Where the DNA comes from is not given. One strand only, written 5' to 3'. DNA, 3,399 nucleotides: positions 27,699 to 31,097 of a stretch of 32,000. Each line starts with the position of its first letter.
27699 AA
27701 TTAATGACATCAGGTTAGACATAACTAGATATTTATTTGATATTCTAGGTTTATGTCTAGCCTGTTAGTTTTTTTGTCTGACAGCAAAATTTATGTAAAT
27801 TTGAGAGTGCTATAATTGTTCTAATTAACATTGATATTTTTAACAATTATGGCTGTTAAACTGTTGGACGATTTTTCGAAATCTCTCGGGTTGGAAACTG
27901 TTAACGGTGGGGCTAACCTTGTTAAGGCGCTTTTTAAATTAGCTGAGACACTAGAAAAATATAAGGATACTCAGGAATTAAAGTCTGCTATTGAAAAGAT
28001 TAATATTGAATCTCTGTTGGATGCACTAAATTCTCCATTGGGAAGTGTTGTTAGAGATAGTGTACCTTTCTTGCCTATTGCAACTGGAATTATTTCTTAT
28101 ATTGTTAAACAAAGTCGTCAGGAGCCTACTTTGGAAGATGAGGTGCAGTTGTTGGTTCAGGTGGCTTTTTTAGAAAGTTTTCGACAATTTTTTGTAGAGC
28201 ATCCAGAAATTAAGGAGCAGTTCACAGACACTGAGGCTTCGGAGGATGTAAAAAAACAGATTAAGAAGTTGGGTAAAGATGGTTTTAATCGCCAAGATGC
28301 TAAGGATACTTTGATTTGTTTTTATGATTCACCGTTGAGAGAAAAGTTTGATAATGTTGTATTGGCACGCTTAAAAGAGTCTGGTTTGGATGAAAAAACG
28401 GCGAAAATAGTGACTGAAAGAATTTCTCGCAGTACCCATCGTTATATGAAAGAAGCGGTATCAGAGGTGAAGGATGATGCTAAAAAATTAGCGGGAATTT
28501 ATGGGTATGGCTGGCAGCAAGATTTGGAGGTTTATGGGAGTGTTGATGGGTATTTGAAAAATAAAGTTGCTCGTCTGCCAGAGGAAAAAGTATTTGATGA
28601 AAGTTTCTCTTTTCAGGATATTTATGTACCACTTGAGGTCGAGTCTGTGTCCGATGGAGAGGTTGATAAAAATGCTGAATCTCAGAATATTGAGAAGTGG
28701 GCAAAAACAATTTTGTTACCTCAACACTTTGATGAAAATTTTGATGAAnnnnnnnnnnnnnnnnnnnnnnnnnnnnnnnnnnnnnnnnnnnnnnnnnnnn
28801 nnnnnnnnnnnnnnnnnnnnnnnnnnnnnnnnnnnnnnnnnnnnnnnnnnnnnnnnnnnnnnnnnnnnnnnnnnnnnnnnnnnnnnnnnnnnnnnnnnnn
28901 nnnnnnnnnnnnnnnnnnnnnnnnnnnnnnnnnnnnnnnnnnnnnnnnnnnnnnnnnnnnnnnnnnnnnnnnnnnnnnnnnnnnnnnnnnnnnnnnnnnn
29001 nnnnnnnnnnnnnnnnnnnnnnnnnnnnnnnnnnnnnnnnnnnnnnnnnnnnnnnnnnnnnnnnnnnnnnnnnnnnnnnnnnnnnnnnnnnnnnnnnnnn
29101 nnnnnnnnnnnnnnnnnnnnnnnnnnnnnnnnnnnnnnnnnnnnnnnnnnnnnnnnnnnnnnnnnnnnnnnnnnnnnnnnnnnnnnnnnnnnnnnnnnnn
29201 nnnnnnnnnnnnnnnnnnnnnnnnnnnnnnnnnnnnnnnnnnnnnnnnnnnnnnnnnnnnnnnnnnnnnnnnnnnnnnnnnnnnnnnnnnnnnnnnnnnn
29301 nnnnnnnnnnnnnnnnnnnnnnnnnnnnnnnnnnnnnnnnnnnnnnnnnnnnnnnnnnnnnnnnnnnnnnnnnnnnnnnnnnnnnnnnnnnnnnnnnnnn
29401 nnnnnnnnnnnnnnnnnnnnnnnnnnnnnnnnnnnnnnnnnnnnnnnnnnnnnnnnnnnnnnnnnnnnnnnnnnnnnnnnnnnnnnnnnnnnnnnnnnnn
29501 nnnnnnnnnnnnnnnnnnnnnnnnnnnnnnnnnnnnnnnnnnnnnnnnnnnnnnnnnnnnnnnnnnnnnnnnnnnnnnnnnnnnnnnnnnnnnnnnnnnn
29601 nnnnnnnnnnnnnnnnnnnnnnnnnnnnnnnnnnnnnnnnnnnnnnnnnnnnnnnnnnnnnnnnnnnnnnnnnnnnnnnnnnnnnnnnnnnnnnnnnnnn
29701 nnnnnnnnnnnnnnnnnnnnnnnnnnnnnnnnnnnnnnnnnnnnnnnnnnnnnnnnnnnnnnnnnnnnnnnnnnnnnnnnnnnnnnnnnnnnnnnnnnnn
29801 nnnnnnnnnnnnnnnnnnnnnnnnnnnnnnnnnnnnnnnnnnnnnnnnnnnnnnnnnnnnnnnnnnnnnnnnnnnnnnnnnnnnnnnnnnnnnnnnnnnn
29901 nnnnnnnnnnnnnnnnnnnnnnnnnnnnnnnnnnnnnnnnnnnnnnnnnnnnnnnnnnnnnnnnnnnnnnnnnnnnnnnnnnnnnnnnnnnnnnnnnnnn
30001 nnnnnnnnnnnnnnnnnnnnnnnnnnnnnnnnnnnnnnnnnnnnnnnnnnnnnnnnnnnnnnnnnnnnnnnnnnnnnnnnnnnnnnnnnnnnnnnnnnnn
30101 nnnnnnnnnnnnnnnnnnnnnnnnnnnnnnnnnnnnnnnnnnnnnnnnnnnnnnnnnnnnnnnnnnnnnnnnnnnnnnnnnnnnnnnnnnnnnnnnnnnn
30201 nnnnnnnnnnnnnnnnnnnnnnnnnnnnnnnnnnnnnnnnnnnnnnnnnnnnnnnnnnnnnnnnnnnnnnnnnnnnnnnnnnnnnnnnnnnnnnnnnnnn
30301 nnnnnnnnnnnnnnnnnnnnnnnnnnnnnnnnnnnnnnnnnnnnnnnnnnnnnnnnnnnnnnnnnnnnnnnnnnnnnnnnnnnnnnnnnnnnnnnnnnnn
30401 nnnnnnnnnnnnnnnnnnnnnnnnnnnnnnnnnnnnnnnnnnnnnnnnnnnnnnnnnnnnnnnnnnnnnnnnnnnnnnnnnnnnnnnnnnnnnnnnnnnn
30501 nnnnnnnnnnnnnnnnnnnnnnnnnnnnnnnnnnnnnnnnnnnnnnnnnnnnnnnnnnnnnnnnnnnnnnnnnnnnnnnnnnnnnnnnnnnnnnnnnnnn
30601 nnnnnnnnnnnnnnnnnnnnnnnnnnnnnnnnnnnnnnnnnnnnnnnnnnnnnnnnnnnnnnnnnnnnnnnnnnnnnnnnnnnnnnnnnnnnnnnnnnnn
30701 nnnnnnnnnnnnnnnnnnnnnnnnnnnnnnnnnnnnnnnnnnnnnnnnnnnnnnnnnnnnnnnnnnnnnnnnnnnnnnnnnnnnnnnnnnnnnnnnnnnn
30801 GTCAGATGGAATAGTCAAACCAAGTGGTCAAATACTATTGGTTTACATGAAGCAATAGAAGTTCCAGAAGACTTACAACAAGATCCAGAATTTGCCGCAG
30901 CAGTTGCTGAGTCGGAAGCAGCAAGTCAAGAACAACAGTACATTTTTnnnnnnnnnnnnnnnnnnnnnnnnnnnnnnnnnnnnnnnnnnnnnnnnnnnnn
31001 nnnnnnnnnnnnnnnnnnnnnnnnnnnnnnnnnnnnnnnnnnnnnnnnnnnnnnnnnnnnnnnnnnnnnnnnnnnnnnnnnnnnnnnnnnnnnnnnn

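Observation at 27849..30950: Stand-alone NACHT/STAND NTPase with unknown N-terminal module and a 30-unit pentapeptide-repeat sensor: candidate NLR-like defence or cell-fate switch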

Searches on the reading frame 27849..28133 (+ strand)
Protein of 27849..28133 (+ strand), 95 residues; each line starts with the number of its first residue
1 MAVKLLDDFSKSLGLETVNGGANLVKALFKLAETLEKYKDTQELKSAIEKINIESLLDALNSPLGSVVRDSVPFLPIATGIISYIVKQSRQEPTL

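Call 75: search_protein_families(library=pfam, proteins=[window:27849-28133:+], max_evalue=10)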
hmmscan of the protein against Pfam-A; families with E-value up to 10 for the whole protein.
window:27849-28133:+ (95 aa): 4 families
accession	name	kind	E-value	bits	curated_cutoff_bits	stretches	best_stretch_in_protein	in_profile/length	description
PF22735.1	NNH3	-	2.4e-06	28.1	27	1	51-94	9-50/213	NACHT N-terminal Helical domain 3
PF24531.2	ANC1_spectrin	-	0.039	14.8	27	1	30-62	19-52/95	Nuclear anchorage protein 1, spectrin repeat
PF02025.20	IL5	-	0.039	14.6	24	1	17-67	57-105/112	Interleukin 5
PF22930.1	PDXDC1-like_cen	-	0.13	12.9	25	1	36-77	27-68/117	PDXDC1-like central domain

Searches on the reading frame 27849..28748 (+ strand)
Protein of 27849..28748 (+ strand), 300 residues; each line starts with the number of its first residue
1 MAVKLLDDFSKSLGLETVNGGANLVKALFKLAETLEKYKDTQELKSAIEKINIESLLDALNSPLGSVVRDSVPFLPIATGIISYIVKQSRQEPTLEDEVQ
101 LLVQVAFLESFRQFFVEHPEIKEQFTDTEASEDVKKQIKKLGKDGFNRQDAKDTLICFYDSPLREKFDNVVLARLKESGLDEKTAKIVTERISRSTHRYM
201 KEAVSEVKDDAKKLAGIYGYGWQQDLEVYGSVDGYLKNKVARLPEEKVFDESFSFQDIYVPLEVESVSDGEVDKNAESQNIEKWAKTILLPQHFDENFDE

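Call 35: search_protein_representatives(protein=window:27849-28748:+)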
Query: 300 residues. Proteins with E-value up to 0.001 (for the whole library): 193; up to 1e-10: 154; up to 1e-30: 67. The best 150 are listed.
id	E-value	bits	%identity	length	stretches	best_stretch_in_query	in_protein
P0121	8.4e-87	307.8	68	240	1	16-233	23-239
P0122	4.8e-79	282.4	96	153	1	1-147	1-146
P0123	5.9e-77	275.5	52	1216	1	16-290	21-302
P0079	3.1e-76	273.2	52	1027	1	16-292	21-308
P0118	9.2e-70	251.9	45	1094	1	11-293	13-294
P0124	2.4e-63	230.9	44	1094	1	4-289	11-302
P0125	1.3e-62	228.5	48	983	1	16-286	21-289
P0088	1.6e-61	224.9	45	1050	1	30-291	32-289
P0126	5.1e-58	213.4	46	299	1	12-282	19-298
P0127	5.3e-58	213.4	45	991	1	11-290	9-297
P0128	8.6e-58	212.7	43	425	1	8-289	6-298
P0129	3.4e-57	210.7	46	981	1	21-292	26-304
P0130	1.6e-56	208.5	41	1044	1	14-292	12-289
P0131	6.4e-56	206.5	40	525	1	29-290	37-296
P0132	7.3e-55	203.1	46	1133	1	27-287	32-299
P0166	7.1e-37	144.1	45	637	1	96-280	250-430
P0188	4.6e-30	121.7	33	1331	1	16-289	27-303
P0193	5.2e-28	115.0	36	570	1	93-292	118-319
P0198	1.6e-26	110.1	40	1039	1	95-290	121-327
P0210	4.2e-23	98.9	35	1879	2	14-207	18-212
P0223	1.7e-19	87.0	32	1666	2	20-200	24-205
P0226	1.5e-18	83.9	34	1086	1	84-292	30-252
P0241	5.0e-16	75.7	38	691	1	153-292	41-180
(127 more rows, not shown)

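Call 39: search_protein_families(library=pfam, alignment_id=A2, max_evalue=0.001)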
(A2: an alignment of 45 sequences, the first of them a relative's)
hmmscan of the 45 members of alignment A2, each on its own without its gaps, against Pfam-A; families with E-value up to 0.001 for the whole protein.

A. member 1, P0123 (1216 aa): 7 families
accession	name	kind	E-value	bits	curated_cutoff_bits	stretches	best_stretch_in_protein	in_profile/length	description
PF22735.1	NNH3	-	1.1e-52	179.6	27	1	46-267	1-213/213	NACHT N-terminal Helical domain 3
PF00805.28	Pentapeptide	-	2.1e-45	152.2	20.2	6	862-900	1-39/40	Pentapeptide repeats (8 copies)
PF13599.13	Pentapeptide_4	-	2.1e-22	79.4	38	3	921-989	10-78/78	Pentapeptide repeat region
PF13576.12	Pentapeptide_3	-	2.5e-13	50.5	27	0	961-992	14-47/48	Pentapeptide repeats (9 copies)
PF05729.18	NACHT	-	8.6e-07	29.4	26.7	1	310-467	2-163/167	NACHT domain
PF25296.1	Decapeptide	-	0.00045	20.5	45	0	943-997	16-70/74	Decapeptide repeat region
PF24883.2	NPHP3_N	-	0.00065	20.4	24.8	0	301-338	16-52/164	Nephrocystin 3, N-terminal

B. families by the number of members that match (of 45 scanned): 18 families
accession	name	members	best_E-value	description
PF22735.1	NNH3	45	1.3e-54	NACHT N-terminal Helical domain 3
PF05729.18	NACHT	43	1.4e-13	NACHT domain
PF00805.28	Pentapeptide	41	1.7e-114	Pentapeptide repeats (8 copies)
PF13599.13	Pentapeptide_4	40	2.3e-54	Pentapeptide repeat region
PF13576.12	Pentapeptide_3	33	1.6e-32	Pentapeptide repeats (9 copies)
PF24883.2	NPHP3_N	19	2.3e-06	Nephrocystin 3, N-terminal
PF25296.1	Decapeptide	18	3.1e-18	Decapeptide repeat region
PF13401.12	AAA_22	7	0.00014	AAA domain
PF20720.3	nSTAND3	6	1e-06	Novel STAND NTPase 3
PF07719.23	TPR_2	3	3.2e-06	Tetratricopeptide repeat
PF00515.34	TPR_1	3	1.8e-05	Tetratricopeptide repeat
PF13191.12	AAA_16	2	0.00034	AAA ATPase domain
PF01048.26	PNP_UDP_1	1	4.5e-23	Phosphorylase superfamily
PF23894.2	LD_SV2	1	4.6e-05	SV2A/B/C luminal domain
PF24389.1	ORC-CDC6-like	1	0.00013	ORC-CDC6-like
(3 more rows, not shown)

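Call 47: predict_structure(alignment_id=A3)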
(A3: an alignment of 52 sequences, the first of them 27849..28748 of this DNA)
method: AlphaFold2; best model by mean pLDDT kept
length: 300 residues; sequences in the alignment: 52
mean_pLDDT: 80.8   pTM: 0.76
mean pLDDT of the five models: 80.8, 80.0, 77.5, 75.8, 75.1
residues with pLDDT >= 90: 97; 70-90: 139; 50-70: 47; < 50: 17
segments of 3 or more residues with pLDDT < 50: 13-20, 293-300
pLDDT, mean of each block of 10 residues (from residue 1): 58 47 65 68 62 76 84 83 84 90 94 92 91 92 84 91 93 96 94 93 90 83 83 84 84 81 83 85 71 42
secondary structure, 60 per line:
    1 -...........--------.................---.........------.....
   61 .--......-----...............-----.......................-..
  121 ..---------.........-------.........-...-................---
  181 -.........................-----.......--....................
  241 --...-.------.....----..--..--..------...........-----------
elements in order: H2-12 H21-37 H41-49 H56-61 H64-69 H75-89 H95-117 H119-122 H132-140 H148-156 H162-177 H182-206 H212-218 H221-240 H255-258 H281-289

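Call 50: fold_search(model_id=the predicted structure, library=pdb)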
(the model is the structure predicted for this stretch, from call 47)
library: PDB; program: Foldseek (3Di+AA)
matches with E <= 10: 222; with E <= 0.001: 0
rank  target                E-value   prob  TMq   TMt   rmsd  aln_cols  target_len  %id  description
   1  4acr_D                4.5e-01  0.08  0.14  0.12  25.6       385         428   13  Crystal structure of N-glycosylated, C-terminally truncated human glypican-1 (released 2012-02-22)
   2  4ywt_D                5.1e-01  0.06  0.12  0.09  23.9       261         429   14  Crystal structure of full-length glypican-1 core protein after controlled crystal dehydration to 87% relative humidity (released 2015-07-29)
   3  29mu_B                6.7e-01  0.13  0.18  0.17  16.1       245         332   12  Sesterterpene Synthase from Streptomyces mobaraensis (Sestermobaraene Synthase, SmTS1) in complex with pyrophosphate ( (released 2026-04-08)
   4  4bwe_D                6.7e-01  0.07  0.13  0.11  24.8       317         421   13  Crystal structure of C-terminally truncated glypican-1 after controlled dehydration to 86 percent relative humidity (released 2013-12-18)
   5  9lvj_K                8.8e-01  0.05  0.13  0.08  24.7       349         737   10  Cryo-EM structure of Sestrin2 bound human GATOR2 complex (released 2025-08-13)
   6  4ad7_B                9.2e-01  0.06  0.12  0.09  22.9       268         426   13  Crystal structure of full-length N-glycosylated human glypican-1 (released 2012-03-21)
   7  4ywt_B                9.2e-01  0.06  0.13  0.11  24.9       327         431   13  Crystal structure of full-length glypican-1 core protein after controlled crystal dehydration to 87% relative humidity (released 2015-07-29)
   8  4bwe_B                9.6e-01  0.05  0.12  0.10  25.4       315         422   14  Crystal structure of C-terminally truncated glypican-1 after controlled dehydration to 86 percent relative humidity (released 2013-12-18)
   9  8t1h_A                1.1e+00  0.05  0.13  0.08  27.0       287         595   15  Cryo-EM structure of a full-length, native Drp1 dimer (released 2024-02-21)
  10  8vow_A                1.1e+00  0.06  0.14  0.09  26.3       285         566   11  Cryo-EM structure of the ABC transporter PCAT1 cysteine-free core bound with MgATP and Vi (released 2024-10-30)
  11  3caz_B                1.2e+00  0.04  0.11  0.14  28.9       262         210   14  Crystal structure of a BAR protein from Galdieria sulphuraria (released 2008-03-04)
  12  8vp8_A                1.3e+00  0.06  0.15  0.10  26.5       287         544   11  Cryo-EM structure of the ABC transporter PCAT1 bound with ATP and Substrate (released 2024-10-30)
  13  9gbt_A                1.5e+00  0.12  0.21  0.28  14.5       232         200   10  De novo designed retro-aldolase 13 (RAD13) (released 2025-08-13)
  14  6yj2_A                1.6e+00  0.05  0.12  0.17  19.6       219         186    9  Structural and DNA binding studies of the transcriptional repressor Rv2506 (BkaR) from Mycobacterium tuberculosis supp (released 2021-04-14)
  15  4acr_B                1.6e+00  0.03  0.11  0.09  24.4       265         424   13  Crystal structure of N-glycosylated, C-terminally truncated human glypican-1 (released 2012-02-22)
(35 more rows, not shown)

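Call 52: search_protein_families(library=pfam, proteins=[P0166, P0193, P0198, P0210, P0223, P0188, P0241, P0226], max_evalue=0.001)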
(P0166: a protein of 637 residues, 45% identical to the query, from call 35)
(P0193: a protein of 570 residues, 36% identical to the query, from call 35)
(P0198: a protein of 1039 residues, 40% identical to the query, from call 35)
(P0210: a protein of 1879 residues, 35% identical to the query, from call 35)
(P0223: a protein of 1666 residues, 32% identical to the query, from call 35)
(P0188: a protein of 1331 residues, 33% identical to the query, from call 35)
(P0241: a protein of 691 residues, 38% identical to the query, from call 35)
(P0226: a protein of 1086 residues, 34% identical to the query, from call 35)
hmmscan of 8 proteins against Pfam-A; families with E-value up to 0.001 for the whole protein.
P0166 (637 aa): 4 families
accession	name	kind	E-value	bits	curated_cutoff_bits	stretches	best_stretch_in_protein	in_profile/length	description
PF22735.1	NNH3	-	1.6e-26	94.1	27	1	249-405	51-213/213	NACHT N-terminal Helical domain 3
PF01048.26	PNP_UDP_1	-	4.5e-23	82.3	25.1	1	4-237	2-225/233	Phosphorylase superfamily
PF05729.18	NACHT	-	3.8e-09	37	26.7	1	473-631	2-163/167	NACHT domain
PF24883.2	NPHP3_N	-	0.00054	20.6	24.8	0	461-497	12-48/164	Nephrocystin 3, N-terminal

P0193 (570 aa): 4 families
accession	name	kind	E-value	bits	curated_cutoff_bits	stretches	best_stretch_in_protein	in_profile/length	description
PF22735.1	NNH3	-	1.6e-23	84.3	27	1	115-280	47-213/213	NACHT N-terminal Helical domain 3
PF05729.18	NACHT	-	9.7e-08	32.5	26.7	1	324-483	1-163/167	NACHT domain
PF24883.2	NPHP3_N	-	1e-05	26.2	24.8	0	317-350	16-49/164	Nephrocystin 3, N-terminal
PF20720.3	nSTAND3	-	0.00017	21.8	27.2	0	321-426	15-95/155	Novel STAND NTPase 3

P0198 (1039 aa): 7 families
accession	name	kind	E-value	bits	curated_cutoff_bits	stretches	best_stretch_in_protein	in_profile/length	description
PF00805.28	Pentapeptide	-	4e-36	122.6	20.2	4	897-934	1-38/40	Pentapeptide repeats (8 copies)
PF22735.1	NNH3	-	9.9e-20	71.9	27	1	113-291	44-213/213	NACHT N-terminal Helical domain 3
PF13599.13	Pentapeptide_4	-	1.7e-15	57.3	38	2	946-1005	10-69/78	Pentapeptide repeat region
PF13576.12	Pentapeptide_3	-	2.9e-13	50.3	27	0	870-912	2-47/48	Pentapeptide repeats (9 copies)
PF05729.18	NACHT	-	7.1e-09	36.2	26.7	1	334-493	1-163/167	NACHT domain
PF25296.1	Decapeptide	-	2.6e-06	27.6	45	0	944-997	7-60/74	Decapeptide repeat region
PF24883.2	NPHP3_N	-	0.00011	22.8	24.8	0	327-359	17-48/164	Nephrocystin 3, N-terminal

P0210 (1879 aa): 6 families
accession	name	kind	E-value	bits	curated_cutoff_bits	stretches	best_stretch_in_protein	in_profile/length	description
PF00805.28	Pentapeptide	-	3.2e-86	282.7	20.2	9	1599-1638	1-40/40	Pentapeptide repeats (8 copies)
PF13599.13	Pentapeptide_4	-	7.4e-42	141.7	38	8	1646-1719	3-76/78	Pentapeptide repeat region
PF22735.1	NNH3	-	3.6e-32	112.5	27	1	49-210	4-164/213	NACHT N-terminal Helical domain 3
PF13576.12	Pentapeptide_3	-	3e-28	98.2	27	2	1626-1669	1-47/48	Pentapeptide repeats (9 copies)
PF25296.1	Decapeptide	-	6.9e-10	39.1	45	0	1503-1562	14-73/74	Decapeptide repeat region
PF05729.18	NACHT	-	4.9e-08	33.4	26.7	1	892-1050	1-165/167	NACHT domain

P0223 (1666 aa): 6 families
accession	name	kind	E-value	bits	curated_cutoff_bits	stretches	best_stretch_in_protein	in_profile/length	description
PF00805.28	Pentapeptide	-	1.7e-114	373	20.2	15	1244-1282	1-39/40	Pentapeptide repeats (8 copies)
PF13599.13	Pentapeptide_4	-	2.3e-54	181.8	38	9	1352-1426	4-78/78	Pentapeptide repeat region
PF22735.1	NNH3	-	9.7e-36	124.2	27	1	47-218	2-172/213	NACHT N-terminal Helical domain 3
PF13576.12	Pentapeptide_3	-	1.6e-32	111.9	27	2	1372-1414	2-47/48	Pentapeptide repeats (9 copies)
PF25296.1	Decapeptide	-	7.2e-12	45.5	45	0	1371-1427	7-63/74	Decapeptide repeat region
PF05729.18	NACHT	-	3e-10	40.6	26.7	1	651-808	2-163/167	NACHT domain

P0188 (1331 aa): 7 families
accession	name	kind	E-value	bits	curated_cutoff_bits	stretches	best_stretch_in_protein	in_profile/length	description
PF00805.28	Pentapeptide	-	1.9e-111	363.3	20.2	13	1021-1059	2-40/40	Pentapeptide repeats (8 copies)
PF13599.13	Pentapeptide_4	-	1.1e-53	179.6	38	7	1080-1152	6-78/78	Pentapeptide repeat region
PF22735.1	NNH3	-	4.6e-36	125.3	27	1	57-268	4-213/213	NACHT N-terminal Helical domain 3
PF13576.12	Pentapeptide_3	-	3.7e-31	107.5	27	1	1033-1075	2-47/48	Pentapeptide repeats (9 copies)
PF25296.1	Decapeptide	-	9.6e-16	57.9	45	1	865-932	5-72/74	Decapeptide repeat region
PF05729.18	NACHT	-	3.1e-06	27.5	26.7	1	313-471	2-163/167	NACHT domain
PF13401.12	AAA_22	-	0.00089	20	27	0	310-416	4-110/130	AAA domain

P0241 (691 aa): 2 families
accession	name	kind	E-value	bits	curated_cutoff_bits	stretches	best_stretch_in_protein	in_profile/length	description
PF22735.1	NNH3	-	1.1e-19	71.7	27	1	22-143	93-213/213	NACHT N-terminal Helical domain 3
PF05729.18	NACHT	-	5.5e-07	30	26.7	1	186-339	2-160/167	NACHT domain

P0226 (1086 aa): 4 families
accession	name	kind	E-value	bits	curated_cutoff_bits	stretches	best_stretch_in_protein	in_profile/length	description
PF00805.28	Pentapeptide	-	1.1e-31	108.4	20.2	4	841-879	2-40/40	Pentapeptide repeats (8 copies)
PF22735.1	NNH3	-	1.7e-26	94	27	1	23-201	30-209/213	NACHT N-terminal Helical domain 3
PF13599.13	Pentapeptide_4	-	2.4e-11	44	38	1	807-880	3-76/78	Pentapeptide repeat region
PF05729.18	NACHT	-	7.3e-10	39.4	26.7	1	257-422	2-164/167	NACHT domain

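Call 75: search_protein_families(library=pfam, proteins=[P0193], max_evalue=10)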
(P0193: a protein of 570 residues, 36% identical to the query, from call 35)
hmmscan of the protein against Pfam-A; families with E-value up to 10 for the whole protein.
P0193 (570 aa): 10 families
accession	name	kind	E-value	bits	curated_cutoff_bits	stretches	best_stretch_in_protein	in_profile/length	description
PF22735.1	NNH3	-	1.6e-23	84.3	27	1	115-280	47-213/213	NACHT N-terminal Helical domain 3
PF05729.18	NACHT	-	9.7e-08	32.5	26.7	1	324-483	1-163/167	NACHT domain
PF24883.2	NPHP3_N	-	1e-05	26.2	24.8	1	317-350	16-49/164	Nephrocystin 3, N-terminal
PF20720.3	nSTAND3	-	0.00017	21.8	27.2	1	321-426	15-95/155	Novel STAND NTPase 3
PF03215.21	Rad17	-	0.0023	18.3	23.8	1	303-366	26-88/186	Rad17 P-loop domain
PF13401.12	AAA_22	-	0.0063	17.3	27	1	322-350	4-32/130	AAA domain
PF02367.23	TsaE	-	0.11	12.9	26.6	1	304-345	3-43/128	Threonylcarbamoyl adenosine biosynthesis protein TsaE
PF05496.18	RuvB_N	-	0.11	12.7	27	1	306-372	17-82/159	Holliday junction DNA helicase RuvB P-loop domain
PF00910.28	RNA_helicase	-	0.13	13.1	21.5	1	327-389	2-62/105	RNA helicase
PF13245.12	AAA_19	-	0.14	12.8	25.1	1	320-350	8-38/134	AAA domain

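Call 76: fold_search(model_id=the predicted structure, library=viral)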
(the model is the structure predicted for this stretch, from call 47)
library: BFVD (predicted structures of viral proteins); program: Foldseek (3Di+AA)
matches with E <= 10: 262; with E <= 0.001: 0
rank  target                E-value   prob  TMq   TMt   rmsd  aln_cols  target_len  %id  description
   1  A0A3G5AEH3            1.2e-01  0.23  0.18  0.16  26.0       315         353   12  Uncharacterized protein [Hyperionvirus sp.]
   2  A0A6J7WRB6            6.2e-01  0.07  0.14  0.08  23.9       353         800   13  COG5412 Phage-related protein [uncultured Caudovirales phage]
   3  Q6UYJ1                6.4e-01  0.08  0.14  0.07  21.9       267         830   12  Tape measure protein [Burkholderia phage BcepNazgul]
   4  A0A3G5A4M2            6.4e-01  0.06  0.12  0.13  19.7       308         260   11  Uncharacterized protein [Homavirus sp.]
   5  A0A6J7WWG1            7.7e-01  0.07  0.13  0.08  23.5       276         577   12  Uncharacterized protein [uncultured Caudovirales phage]
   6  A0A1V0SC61            8.5e-01  0.11  0.19  0.23  20.4       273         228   11  EF-hand domain-containing protein [Catovirus CTV1]
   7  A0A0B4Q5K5            8.5e-01  0.08  0.16  0.09  16.2       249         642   12  Multifunctional expression regulator [Equid gammaherpesvirus 5]
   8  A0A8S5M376            9.3e-01  0.05  0.12  0.10  26.5       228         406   12  Minor capsid protein [Siphoviridae sp. ctQJR51]
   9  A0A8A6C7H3            1.0e+00  0.04  0.12  0.08  27.8       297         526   11  (no name in the UniProt tables at hand)
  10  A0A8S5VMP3            1.1e+00  0.07  0.17  0.19  17.1       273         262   15  dUTPase [Ackermannviridae sp.]
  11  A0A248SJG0            1.2e+00  0.03  0.11  0.10  43.5       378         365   11  (no name in the UniProt tables at hand)
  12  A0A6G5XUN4            1.3e+00  0.06  0.14  0.08  27.5       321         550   10  (no name in the UniProt tables at hand)
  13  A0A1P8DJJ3            1.3e+00  0.06  0.17  0.07  29.5       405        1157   12  (no name in the UniProt tables at hand)
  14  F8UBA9                1.5e+00  0.05  0.13  0.15  23.4       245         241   13  (no name in the UniProt tables at hand)
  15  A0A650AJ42            1.5e+00  0.06  0.15  0.14  18.5       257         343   12  (no name in the UniProt tables at hand)
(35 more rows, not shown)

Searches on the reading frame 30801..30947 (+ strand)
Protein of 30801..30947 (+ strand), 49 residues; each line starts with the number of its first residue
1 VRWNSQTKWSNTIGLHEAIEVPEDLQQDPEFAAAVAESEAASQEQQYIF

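Call 75: search_protein_families(library=pfam, proteins=[window:30801-30947:+], max_evalue=10)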
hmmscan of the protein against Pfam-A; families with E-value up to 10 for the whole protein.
window:30801-30947:+ (49 aa): 0 families
